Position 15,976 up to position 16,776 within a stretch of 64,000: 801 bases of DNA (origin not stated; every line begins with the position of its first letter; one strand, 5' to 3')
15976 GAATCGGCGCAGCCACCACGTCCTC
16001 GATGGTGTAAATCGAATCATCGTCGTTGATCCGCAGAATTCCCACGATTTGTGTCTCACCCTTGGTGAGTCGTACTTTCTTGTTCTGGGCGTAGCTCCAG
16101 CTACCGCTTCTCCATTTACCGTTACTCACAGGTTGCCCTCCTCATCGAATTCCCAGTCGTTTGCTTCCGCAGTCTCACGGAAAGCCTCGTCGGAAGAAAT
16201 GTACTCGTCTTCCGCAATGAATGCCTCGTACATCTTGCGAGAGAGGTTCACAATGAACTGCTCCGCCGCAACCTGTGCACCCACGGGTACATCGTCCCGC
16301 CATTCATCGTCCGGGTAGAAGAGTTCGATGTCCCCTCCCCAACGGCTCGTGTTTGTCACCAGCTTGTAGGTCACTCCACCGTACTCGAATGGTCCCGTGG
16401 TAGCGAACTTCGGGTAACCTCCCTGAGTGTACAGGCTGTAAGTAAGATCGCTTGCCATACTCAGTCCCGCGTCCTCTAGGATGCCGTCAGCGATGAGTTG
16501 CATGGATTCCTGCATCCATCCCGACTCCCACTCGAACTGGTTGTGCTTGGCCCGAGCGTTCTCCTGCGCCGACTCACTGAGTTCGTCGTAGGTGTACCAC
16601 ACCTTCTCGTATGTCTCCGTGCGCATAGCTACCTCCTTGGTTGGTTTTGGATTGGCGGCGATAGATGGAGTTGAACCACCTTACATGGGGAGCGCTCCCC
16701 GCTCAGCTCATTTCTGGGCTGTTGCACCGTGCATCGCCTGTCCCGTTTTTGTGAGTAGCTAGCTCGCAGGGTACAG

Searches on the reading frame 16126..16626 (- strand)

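Call 11: search_protein_families(library=phrogs, proteins=[window:16126-16626:-], max_evalue=0.00001)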
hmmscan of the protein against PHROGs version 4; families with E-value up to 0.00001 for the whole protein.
window:16126-16626:- (166 aa): 1 family
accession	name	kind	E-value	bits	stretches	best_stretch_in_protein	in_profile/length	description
phrog_5162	-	unknown function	3.7e-10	40.7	0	122-165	153-196/201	-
